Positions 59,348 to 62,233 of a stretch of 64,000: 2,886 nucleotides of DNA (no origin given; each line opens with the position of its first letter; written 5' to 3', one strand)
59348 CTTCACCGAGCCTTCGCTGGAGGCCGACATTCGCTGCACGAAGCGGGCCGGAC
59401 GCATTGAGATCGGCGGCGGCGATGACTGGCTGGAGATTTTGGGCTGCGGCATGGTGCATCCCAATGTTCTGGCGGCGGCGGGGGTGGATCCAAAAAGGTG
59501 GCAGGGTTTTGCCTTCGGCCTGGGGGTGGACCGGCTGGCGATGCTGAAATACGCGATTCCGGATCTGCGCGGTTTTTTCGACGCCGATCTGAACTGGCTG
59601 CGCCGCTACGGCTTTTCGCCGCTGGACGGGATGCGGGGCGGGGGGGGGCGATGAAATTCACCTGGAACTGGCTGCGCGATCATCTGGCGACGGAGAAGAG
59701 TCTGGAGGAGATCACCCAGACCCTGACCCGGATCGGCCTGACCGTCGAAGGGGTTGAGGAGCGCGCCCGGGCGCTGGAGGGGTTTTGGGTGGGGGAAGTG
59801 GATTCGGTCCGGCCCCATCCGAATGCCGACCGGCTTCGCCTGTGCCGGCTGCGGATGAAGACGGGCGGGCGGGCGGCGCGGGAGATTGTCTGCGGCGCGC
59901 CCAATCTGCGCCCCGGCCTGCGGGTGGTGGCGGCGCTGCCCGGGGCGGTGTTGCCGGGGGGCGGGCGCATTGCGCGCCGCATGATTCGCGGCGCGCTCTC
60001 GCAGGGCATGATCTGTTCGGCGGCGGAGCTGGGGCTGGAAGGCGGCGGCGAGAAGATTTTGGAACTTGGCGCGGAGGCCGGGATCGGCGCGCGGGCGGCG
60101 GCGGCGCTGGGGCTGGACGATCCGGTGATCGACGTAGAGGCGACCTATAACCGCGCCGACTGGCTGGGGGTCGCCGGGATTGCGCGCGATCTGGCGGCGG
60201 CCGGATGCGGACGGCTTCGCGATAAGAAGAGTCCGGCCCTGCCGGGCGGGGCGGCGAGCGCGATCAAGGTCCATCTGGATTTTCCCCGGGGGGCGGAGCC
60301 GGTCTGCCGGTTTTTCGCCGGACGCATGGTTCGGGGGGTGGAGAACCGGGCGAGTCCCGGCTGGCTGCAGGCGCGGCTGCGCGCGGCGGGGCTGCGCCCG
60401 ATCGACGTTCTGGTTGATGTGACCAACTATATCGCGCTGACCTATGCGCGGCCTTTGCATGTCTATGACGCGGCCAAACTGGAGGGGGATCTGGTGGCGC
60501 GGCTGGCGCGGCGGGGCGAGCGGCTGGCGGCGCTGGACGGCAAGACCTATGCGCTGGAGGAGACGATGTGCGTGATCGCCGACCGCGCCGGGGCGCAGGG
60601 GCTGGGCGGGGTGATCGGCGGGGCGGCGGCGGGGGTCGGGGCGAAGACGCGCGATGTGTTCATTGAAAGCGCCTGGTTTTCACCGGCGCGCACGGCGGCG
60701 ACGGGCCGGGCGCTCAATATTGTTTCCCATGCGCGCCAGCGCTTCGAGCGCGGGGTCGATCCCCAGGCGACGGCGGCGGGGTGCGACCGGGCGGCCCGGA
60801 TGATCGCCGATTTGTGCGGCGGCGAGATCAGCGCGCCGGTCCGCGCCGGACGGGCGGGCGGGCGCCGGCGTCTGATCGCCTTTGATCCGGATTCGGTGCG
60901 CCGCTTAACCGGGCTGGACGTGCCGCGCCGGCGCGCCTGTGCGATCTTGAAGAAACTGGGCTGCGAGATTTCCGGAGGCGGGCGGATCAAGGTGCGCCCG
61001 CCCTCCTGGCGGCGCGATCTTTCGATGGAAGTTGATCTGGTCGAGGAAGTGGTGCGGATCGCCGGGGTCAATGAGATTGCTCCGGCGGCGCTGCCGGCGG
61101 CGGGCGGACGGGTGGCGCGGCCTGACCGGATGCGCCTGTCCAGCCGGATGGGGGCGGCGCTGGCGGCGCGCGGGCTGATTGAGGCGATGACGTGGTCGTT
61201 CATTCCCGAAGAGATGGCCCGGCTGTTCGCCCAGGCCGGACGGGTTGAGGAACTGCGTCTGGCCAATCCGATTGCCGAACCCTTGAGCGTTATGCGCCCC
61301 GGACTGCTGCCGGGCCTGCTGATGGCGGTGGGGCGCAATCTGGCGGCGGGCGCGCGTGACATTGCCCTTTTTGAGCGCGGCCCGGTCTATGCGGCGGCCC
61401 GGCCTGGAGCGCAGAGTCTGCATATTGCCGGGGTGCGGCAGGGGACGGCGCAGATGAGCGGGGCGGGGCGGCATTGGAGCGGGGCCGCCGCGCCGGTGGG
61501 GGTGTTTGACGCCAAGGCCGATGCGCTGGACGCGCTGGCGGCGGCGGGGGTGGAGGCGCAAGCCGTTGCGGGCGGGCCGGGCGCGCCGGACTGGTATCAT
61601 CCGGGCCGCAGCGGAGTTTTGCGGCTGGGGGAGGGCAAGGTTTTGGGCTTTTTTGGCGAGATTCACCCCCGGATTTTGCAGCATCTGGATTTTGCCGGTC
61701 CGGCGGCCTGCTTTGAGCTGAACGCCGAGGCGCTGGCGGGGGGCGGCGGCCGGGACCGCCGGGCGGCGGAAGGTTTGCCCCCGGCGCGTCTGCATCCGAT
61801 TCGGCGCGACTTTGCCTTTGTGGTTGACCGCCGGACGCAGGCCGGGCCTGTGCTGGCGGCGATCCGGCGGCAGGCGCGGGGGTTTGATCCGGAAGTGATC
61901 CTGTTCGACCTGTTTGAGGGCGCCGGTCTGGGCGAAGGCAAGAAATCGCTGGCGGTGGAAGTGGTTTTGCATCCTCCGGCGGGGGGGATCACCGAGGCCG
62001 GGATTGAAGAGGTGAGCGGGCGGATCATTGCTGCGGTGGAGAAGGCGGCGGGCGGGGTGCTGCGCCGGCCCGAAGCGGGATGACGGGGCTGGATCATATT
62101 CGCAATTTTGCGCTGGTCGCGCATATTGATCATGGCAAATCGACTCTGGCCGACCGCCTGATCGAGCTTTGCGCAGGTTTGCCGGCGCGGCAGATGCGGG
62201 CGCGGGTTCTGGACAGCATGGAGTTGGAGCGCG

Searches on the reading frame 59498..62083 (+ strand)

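Call 72: search_protein_families(library=pfam, proteins=[window:59498-62083:+], max_evalue=0.00001)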
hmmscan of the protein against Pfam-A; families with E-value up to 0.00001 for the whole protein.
window:59498-62083:+ (861 aa): 5 families
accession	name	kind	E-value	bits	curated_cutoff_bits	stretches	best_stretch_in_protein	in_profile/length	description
PF03483.22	B3_4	-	2.6e-60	203.4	29.3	1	270-441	2-174/174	B3/4 domain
PF17759.6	tRNA_synthFbeta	-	2.7e-40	138.6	22.4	1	530-742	3-213/214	Phenylalanyl tRNA synthetase beta chain CLM domain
PF03484.21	B5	-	1.3e-20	73.8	28.6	1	460-523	1-66/67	tRNA synthetase B5 domain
PF03147.19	FDX-ACB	-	3e-15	56.9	31.1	1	767-856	5-94/94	Ferredoxin-fold anticodon binding domain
PF01588.26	tRNA_bind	-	1e-14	54.9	27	1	98-198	3-95/96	Putative tRNA binding domain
